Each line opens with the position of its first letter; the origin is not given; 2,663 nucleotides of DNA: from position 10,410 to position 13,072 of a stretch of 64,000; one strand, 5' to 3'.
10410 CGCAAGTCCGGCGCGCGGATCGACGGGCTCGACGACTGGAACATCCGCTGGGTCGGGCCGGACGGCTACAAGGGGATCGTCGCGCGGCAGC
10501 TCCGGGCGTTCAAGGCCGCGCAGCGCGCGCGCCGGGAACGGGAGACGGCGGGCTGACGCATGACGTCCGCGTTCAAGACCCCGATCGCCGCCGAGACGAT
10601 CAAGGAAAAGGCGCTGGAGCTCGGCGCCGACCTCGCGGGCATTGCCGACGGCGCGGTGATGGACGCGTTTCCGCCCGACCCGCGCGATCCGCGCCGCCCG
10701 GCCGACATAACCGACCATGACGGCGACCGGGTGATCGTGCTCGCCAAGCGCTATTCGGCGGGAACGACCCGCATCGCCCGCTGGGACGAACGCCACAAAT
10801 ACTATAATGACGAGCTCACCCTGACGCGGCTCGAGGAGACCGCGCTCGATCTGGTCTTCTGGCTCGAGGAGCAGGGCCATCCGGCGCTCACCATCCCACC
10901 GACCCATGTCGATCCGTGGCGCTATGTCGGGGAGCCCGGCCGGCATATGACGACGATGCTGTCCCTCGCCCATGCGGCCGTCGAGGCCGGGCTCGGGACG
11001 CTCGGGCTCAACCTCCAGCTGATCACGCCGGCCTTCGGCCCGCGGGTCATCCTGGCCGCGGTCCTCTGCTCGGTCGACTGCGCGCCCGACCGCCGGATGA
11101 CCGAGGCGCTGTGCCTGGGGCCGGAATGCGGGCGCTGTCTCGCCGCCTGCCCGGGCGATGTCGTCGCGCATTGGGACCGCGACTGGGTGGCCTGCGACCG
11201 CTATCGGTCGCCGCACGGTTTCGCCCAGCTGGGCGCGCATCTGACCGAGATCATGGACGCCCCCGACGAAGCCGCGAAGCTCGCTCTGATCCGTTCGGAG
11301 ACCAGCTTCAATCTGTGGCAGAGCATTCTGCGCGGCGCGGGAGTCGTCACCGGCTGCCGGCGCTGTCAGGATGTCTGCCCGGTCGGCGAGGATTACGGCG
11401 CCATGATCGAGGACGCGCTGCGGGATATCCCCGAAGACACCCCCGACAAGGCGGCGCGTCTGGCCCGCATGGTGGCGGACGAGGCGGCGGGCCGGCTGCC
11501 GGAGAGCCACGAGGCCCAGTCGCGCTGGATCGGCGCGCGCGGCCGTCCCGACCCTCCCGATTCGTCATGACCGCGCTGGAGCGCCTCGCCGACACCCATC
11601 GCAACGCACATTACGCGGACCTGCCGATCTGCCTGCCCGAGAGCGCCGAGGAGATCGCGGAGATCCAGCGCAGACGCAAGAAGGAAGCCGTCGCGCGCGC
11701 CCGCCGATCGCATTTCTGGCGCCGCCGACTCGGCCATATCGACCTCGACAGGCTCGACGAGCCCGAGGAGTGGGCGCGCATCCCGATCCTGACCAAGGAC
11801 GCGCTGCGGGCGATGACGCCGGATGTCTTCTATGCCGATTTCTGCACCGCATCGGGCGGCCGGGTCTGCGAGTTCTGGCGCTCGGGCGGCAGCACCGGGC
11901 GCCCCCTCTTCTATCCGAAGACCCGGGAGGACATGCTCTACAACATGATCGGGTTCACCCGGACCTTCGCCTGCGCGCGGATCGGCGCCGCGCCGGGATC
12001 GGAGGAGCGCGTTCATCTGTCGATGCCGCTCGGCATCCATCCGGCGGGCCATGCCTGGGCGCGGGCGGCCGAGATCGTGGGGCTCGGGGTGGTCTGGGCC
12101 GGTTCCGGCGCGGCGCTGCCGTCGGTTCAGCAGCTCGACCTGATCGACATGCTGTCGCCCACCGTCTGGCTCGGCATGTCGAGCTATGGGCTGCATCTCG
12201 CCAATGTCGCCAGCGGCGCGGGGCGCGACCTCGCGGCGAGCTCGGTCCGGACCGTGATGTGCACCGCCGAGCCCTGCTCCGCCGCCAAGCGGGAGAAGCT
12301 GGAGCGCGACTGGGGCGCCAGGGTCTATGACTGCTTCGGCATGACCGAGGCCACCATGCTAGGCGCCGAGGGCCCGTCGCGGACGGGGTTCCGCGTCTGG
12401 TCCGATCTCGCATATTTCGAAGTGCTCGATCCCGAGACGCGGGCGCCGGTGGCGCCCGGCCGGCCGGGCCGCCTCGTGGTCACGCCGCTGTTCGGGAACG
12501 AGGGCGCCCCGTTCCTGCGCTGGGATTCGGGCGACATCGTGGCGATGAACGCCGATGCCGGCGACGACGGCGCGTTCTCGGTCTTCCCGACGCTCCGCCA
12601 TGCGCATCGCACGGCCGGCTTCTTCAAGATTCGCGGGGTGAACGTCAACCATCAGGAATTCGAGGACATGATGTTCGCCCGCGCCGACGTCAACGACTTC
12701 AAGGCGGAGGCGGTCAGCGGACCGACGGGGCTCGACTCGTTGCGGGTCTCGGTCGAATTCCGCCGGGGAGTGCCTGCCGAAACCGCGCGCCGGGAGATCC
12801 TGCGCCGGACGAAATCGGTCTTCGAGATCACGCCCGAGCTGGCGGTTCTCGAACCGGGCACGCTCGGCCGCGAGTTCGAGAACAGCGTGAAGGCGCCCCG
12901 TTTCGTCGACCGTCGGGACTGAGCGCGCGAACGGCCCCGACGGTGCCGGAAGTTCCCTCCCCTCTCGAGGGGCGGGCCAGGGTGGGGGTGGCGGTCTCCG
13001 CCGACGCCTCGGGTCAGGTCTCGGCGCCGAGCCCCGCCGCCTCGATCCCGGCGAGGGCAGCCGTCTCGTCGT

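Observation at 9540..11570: Tandem paralogous QueG/RdhA-like B12-[4Fe-4S] proteins, possibly a heterodimeric corrinoid reductase or dehalogenase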

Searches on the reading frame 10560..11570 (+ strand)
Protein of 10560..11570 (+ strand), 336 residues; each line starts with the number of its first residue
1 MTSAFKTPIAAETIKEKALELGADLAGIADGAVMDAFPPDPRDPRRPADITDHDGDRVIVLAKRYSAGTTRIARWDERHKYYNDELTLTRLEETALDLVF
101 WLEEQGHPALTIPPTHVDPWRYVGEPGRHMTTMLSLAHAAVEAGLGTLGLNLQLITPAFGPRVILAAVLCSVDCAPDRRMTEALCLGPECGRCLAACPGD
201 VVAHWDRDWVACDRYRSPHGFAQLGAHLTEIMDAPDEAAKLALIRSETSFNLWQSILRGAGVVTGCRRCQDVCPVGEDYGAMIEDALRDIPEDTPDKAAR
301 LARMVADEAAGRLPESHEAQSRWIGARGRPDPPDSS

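Call 3: search_protein_families(library=pfam, proteins=[window:10560-11570:+], max_evalue=0.01)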
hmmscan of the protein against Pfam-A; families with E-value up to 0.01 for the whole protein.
window:10560-11570:+ (336 aa): 7 families
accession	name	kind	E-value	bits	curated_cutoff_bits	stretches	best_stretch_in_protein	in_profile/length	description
PF13237.11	Fer4_10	-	7.2e-06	26.3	25.5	0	264-289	10-37/53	4Fe-4S dicluster domain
PF13484.11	Fer4_16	-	9.7e-05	23.5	30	0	189-275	4-65/66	4Fe-4S double cluster binding domain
PF12837.12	Fer4_6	-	0.0001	22.5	25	0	182-199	6-21/24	4Fe-4S binding domain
PF25160.1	LdpA_Fe-S-bd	-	0.0005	20.2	27.6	0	170-203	13-44/49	LdpA Fe-S cluster-binding domain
PF12838.12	Fer4_7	-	0.00068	20.5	27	0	264-276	39-51/52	4Fe-4S dicluster domain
PF13183.11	Fer4_8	-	0.0021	19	27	0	189-276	7-67/68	4Fe-4S dicluster domain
PF12798.12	Fer4_3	-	0.0072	17.5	27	0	264-276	2-14/15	4Fe-4S binding domain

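Call 4: search_protein_families(library=ncbifam, proteins=[window:10560-11570:+], max_evalue=0.01)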
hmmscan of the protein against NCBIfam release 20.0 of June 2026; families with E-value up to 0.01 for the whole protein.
window:10560-11570:+ (336 aa): 2 families
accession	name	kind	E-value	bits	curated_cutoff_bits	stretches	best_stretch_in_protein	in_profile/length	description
TIGR00276.1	TIGR00276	equivalog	1.7e-08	33.8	200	1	139-202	136-196/337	tRNA epoxyqueuosine(34) reductase QueG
TIGR02486.1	RDH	subfamily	0.00034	20.6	160.35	1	132-291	149-294/314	reductive dehalogenase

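Call 7: search_solved_structures(query=window:10560-11570:+, max_evalue=1, show_alignments=2)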
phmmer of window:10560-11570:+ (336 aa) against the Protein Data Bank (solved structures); distinct sequences matched with E-value up to 1: 8.
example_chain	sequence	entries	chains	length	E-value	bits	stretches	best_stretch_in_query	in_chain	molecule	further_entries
8q4h_A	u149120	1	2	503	9.3e-07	31.5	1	139-205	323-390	Tetrachloroethene reductive dehalogenase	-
5d08_A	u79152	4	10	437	0.00011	24.6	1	137-201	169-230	Epoxyqueuosine reductase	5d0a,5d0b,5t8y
4uqu_A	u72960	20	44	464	0.00023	23.6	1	139-208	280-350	TETRACHLOROETHENE REDUCTIVE DEHALOGENASE CATALYTIC SUBUNIT PCEA | TETRACHLOROETHENE REDUCTIVE DEHALOGENASE CATALYTIC SUBUNIT | Tetrachloroethene reductive dehal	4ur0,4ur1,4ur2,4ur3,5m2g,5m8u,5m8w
5d6s_A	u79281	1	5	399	0.011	18.1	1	139-200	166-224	Epoxyqueuosine reductase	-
5wrr_A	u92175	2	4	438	0.43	12.9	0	69-93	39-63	Pseudokinase FAM20A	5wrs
5yh2_A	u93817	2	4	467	0.46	12.8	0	69-93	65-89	Pseudokinase FAM20A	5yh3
1bc6_A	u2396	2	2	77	0.56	12.5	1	156-206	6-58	7-FE FERREDOXIN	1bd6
9lay_B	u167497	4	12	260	0.96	11.7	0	174-200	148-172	4Fe-4S ferredoxin iron-sulfur binding domain protein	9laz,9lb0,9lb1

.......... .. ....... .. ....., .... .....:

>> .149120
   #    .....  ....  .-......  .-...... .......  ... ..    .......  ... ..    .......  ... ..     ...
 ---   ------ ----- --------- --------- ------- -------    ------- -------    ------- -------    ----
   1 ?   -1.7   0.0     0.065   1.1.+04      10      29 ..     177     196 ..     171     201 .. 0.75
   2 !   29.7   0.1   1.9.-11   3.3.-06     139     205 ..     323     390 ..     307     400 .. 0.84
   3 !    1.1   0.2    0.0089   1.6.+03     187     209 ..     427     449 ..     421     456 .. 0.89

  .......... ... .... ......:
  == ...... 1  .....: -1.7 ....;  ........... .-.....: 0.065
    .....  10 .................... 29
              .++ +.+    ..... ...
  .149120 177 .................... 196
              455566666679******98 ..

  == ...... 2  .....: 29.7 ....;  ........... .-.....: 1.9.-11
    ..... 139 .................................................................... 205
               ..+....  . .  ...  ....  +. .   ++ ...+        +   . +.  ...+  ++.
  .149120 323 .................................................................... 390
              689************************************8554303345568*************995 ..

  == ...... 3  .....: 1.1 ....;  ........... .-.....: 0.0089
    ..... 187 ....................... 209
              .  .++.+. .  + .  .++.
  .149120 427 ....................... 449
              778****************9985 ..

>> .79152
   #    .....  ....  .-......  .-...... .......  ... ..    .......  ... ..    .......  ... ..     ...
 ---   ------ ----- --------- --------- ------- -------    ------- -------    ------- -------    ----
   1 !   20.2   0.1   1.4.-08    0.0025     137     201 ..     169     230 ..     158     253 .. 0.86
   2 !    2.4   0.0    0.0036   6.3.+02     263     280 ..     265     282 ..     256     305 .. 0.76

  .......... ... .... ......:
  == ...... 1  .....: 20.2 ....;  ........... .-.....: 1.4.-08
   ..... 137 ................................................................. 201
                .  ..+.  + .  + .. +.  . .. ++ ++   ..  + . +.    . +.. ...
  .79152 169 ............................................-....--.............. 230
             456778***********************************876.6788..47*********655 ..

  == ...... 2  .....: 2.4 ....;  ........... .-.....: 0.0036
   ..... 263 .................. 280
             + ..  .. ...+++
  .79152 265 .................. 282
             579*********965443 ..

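Call 9: find_homologous_proteins(query=window:10560-11570:+, max_evalue=0.001)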
Query window:10560-11570:+ (336 aa): 2558 proteins with E <= 0.001 among 8000 candidates; the best 120 are listed.
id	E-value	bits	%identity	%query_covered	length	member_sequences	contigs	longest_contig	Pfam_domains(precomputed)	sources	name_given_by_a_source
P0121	2.7e-228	775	100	100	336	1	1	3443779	PF13237.12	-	-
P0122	2.4e-175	601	76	99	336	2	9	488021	PF13484.12,PF13237.12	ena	-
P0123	3.1e-174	597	77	98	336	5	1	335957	PF13484.12,PF13237.12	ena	-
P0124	4.3e-174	597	77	98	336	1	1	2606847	PF13484.12,PF13237.12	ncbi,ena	-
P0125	3.3e-173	594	77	98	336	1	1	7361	PF13484.12,PF13237.12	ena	-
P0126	1.7e-172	591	76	100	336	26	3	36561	PF13237.12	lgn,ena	-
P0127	1.8e-172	591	76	98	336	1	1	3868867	PF13484.12,PF13237.12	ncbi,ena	-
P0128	7.8e-172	589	77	96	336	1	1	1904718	PF13484.12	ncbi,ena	-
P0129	5.4e-168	577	74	98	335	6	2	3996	PF13237.12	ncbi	-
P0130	2.3e-167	575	74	98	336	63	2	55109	PF13484.12,PF13237.12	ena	-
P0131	7.5e-166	570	73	98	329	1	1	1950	-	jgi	-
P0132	1.1e-165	569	72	100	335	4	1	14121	-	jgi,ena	-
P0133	1.8e-165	568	73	98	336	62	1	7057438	PF13237.12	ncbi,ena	-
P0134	2.9e-165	568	74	97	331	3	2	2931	PF12838.13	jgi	jgi:epoxyqueuosine reductase QueG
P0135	2.9e-165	568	72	99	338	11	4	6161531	PF13237.12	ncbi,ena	-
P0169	5.1e-158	544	70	97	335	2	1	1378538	PF12838.13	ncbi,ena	-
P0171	6.8e-158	543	70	97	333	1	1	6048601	PF12837.13,PF13237.12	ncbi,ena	-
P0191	1.9e-156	539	67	98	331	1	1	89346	PF13484.12,PF25160.2,PF13237.12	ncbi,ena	-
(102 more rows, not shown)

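Call 52: search_solved_structures(query=A3, max_evalue=0.01, show_alignments=3)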
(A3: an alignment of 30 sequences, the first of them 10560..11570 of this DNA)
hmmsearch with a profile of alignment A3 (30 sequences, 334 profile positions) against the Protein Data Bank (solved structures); distinct sequences matched with E-value up to 0.01: 7.
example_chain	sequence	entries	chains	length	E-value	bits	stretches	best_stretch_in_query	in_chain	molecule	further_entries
8q4h_A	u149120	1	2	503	3.5e-09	39.3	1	139-205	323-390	Tetrachloroethene reductive dehalogenase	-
5d08_A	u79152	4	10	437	6.2e-08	35.2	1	135-202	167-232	Epoxyqueuosine reductase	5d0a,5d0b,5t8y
4uqu_A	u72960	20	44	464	1.6e-07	33.9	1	140-210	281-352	TETRACHLOROETHENE REDUCTIVE DEHALOGENASE CATALYTIC SUBUNIT PCEA | TETRACHLOROETHENE REDUCTIVE DEHALOGENASE CATALYTIC SUBUNIT | Tetrachloroethene reductive dehal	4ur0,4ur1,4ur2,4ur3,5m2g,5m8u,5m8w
5d6s_A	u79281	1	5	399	2.5e-05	26.6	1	138-201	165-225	Epoxyqueuosine reductase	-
6zy0_A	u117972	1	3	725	0.0003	23.1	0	122-216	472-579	Oxidoreductase, NAD-binding/iron-sulfur cluster-binding protein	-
4ras_A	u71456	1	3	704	0.00032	23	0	122-216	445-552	Oxidoreductase, NAD-binding/iron-sulfur cluster-binding protein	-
6zxu_A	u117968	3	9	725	0.00035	22.8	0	122-216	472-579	Oxidoreductase, NAD-binding/iron-sulfur cluster-binding protein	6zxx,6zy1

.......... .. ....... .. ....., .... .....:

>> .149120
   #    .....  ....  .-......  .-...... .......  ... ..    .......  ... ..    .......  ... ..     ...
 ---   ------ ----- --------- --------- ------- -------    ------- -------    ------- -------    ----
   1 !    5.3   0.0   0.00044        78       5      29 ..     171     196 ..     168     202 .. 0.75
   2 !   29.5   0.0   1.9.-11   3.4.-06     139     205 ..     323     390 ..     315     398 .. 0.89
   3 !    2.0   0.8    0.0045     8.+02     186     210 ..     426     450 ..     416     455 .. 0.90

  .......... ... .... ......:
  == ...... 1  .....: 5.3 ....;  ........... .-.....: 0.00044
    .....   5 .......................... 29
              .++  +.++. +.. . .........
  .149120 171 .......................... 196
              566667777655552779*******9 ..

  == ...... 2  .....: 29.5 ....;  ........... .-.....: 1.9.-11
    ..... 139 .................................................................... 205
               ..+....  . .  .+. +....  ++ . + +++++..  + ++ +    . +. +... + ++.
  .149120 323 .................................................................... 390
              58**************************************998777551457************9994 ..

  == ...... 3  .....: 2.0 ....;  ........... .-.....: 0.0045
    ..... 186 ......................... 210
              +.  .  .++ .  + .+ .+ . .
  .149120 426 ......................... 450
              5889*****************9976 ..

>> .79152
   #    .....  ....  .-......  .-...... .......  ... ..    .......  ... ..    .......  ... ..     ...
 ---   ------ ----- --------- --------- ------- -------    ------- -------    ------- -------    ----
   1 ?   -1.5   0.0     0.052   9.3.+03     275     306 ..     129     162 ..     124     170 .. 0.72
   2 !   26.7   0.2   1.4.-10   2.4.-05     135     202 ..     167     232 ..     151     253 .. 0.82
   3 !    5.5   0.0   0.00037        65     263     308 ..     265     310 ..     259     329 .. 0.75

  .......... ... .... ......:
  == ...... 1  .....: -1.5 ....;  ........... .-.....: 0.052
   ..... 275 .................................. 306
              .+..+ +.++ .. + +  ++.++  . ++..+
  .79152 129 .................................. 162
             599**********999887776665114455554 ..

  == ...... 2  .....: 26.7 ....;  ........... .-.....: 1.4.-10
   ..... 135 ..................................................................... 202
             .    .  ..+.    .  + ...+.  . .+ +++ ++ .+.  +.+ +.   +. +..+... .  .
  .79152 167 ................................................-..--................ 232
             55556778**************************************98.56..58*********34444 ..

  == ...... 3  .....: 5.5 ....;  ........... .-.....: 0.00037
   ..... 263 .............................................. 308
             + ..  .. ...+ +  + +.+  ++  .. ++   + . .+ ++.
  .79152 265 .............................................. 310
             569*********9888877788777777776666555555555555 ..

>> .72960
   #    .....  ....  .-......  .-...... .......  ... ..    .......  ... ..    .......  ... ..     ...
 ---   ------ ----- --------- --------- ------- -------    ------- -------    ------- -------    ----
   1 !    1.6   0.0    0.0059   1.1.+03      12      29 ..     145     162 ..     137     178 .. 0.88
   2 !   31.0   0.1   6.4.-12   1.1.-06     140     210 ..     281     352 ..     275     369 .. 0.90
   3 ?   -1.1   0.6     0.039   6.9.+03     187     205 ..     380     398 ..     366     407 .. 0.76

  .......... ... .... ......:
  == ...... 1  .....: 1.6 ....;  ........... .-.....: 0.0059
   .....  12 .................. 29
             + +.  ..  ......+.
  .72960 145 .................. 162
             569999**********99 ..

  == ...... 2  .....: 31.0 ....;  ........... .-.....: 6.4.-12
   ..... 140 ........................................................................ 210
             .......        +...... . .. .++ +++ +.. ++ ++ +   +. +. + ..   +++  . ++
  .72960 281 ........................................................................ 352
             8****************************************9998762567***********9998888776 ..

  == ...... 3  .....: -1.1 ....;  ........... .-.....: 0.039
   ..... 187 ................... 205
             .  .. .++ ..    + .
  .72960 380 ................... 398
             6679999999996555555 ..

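Call 57: find_encoding_contigs(protein=P0191, flank=10000, max_places=1)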
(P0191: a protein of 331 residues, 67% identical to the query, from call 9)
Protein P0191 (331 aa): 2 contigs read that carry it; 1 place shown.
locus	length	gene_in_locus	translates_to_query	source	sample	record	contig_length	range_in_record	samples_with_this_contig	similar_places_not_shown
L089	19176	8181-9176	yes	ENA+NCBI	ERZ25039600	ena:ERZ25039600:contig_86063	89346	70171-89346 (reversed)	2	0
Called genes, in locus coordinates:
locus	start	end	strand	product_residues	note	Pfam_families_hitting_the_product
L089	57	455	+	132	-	-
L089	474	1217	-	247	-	-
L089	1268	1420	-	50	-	-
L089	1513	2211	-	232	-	PF09335:VTT_dom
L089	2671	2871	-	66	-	-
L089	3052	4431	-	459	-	PF00155:Aminotran_1_2, PF01041:DegT_DnrJ_EryC1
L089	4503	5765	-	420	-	PF14397:ATPgrasp_ST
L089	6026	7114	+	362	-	-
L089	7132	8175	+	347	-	-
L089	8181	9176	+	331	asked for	PF25160:LdpA_Fe-S-bd (faint), PF13237:Fer4_10 (faint), PF13484:Fer4_16 (faint)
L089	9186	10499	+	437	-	PF00501:AMP-binding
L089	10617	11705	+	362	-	PF00296:Bac_luciferase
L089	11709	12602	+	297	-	PF02668:TauD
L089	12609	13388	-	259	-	PF00596:Aldolase_II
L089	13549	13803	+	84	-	PF11730:DUF3297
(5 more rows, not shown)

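Call 58: find_encoding_contigs(protein=P0171, flank=10000, max_places=1)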
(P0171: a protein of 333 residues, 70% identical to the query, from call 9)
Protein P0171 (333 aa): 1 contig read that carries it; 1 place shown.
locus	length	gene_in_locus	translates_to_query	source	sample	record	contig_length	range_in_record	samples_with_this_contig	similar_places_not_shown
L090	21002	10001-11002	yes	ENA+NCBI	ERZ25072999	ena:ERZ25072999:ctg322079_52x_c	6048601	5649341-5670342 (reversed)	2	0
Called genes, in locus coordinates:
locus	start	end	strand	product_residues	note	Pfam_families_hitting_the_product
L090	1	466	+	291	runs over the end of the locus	PF00561:Abhydrolase_1, PF12697:Abhydrolase_6, PF12146:Hydrolase_4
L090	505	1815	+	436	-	-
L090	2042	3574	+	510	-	PF00496:SBP_bac_5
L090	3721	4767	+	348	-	PF19300:BPD_transp_1_N, PF00528:BPD_transp_1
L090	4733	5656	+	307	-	PF12911:OppC_N (weak), PF00528:BPD_transp_1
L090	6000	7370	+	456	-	PF01425:Amidase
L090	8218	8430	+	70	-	-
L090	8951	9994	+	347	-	-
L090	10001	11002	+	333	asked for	PF12837:Fer4_6 (faint), PF13237:Fer4_10 (faint)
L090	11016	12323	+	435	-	PF00501:AMP-binding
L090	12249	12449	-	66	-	-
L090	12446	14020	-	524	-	-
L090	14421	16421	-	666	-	PF00724:Oxidored_FMN, PF00743:FMO-like (faint), PF00890:FAD_binding_2 (weak), PF01266:DAO, PF03486:HI0933_like (weak), PF07992:Pyr_redox_2, PF12831:FAD_oxidored (weak), PF13450:NAD_binding_8, +3 more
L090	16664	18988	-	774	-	PF01315:Ald_Xan_dh_C, PF02738:MoCoBD_1, PF20256:MoCoBD_2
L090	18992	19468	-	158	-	PF00111:Fer2, PF01799:Fer2_2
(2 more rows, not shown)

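Call 59: find_encoding_contigs(protein=P0169, flank=10000, max_places=1)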
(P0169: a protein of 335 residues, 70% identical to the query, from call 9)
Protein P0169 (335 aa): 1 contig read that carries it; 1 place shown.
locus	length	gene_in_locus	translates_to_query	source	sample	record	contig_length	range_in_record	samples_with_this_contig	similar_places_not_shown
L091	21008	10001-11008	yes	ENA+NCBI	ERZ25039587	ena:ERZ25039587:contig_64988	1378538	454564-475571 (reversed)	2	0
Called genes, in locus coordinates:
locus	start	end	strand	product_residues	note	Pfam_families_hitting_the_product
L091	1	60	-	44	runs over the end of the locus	-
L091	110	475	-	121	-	-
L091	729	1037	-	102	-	-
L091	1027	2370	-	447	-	PF04860:Phage_portal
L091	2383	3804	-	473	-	PF17289:Terminase_6C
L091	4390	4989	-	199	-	-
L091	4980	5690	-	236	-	-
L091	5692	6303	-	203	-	-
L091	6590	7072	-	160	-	PF13827:DUF4189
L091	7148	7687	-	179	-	PF03576:Peptidase_S58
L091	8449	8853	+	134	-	PF03061:4HBT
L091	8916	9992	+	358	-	-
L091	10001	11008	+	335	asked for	PF12838:Fer4_7 (faint)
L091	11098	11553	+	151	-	PF01019:G_glu_transpept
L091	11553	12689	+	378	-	PF01019:G_glu_transpept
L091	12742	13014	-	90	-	-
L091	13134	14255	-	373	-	PF00586:AIRS, PF02769:AIRS_C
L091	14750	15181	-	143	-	-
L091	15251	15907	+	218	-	PF00589:Phage_integrase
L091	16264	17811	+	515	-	PF02776:TPP_enzyme_N, PF02775:TPP_enzyme_C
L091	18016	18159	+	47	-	-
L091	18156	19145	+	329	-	PF04488:Gly_transf_sug (weak)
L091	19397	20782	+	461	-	PF02321:OEP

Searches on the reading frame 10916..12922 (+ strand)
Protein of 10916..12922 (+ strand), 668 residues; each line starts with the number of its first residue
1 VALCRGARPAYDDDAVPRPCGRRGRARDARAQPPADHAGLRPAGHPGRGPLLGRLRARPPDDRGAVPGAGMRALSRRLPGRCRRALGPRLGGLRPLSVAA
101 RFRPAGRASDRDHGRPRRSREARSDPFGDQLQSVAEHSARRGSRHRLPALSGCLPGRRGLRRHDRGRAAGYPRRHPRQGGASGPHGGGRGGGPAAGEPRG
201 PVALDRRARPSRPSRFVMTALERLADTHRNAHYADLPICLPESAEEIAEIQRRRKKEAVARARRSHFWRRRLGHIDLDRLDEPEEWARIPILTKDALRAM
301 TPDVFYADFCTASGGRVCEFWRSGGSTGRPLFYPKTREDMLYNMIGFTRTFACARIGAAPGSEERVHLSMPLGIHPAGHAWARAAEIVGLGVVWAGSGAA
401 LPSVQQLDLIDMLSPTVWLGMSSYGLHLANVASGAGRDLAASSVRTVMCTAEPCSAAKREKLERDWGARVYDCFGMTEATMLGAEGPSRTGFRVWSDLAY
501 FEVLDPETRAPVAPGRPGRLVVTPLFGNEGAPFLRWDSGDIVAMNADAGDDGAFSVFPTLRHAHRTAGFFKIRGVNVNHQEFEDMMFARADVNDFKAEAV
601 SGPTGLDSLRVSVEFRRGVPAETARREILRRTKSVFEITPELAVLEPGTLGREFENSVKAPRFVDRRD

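Call 3: search_protein_families(library=pfam, proteins=[window:10916-12922:+], max_evalue=0.01)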
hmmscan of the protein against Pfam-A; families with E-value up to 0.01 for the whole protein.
window:10916-12922:+ (668 aa): 2 families
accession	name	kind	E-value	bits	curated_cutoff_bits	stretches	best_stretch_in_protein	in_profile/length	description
PF00501.34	AMP-binding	-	4.2e-16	59.2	29.9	1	323-522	170-374/384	AMP-binding enzyme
PF14535.12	AMP-binding_C_2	-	0.00015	22.4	25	1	574-667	1-96/96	AMP-binding enzyme C-terminal domain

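Call 4: search_protein_families(library=ncbifam, proteins=[window:10916-12922:+], max_evalue=0.01)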
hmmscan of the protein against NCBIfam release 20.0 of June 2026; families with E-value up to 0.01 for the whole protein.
window:10916-12922:+ (668 aa): 7 families
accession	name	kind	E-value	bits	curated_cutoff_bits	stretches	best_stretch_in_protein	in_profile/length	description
NF041878.1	paak_haloarch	equivalog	5.5e-42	143.8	700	1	244-657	10-419/427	phenylacetate--CoA ligase PaaK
NF053551.1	FlxY_rubin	equivalog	3.8e-31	108.3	520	1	242-667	4-424/424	flexirubin biosynthesis putative acyl-CoA ligase FlxY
TIGR02155.1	PA_CoA_ligase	equivalog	7.6e-30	103.8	646.3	1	243-667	4-422/422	phenylacetate--CoA ligase PaaK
NF045666.1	DVU1553_fam_AMP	equivalog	9.8e-28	97.2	300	1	242-546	18-312/331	DVU_1553 family AMP-dependent CoA ligase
NF041217.1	BagE_FevW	exception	3.1e-20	72.5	800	1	246-588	12-333/424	bagremycin/ferroverdin synthetase BagE/FevW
TIGR03335.1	F390_ftsA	equivalog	2.5e-16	59.4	458.7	1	274-598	44-361/445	coenzyme F390 synthetase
NF005714.0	PRK07529.1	subfamily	0.00016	20.1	632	1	314-487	217-383/640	acyl-CoA synthetase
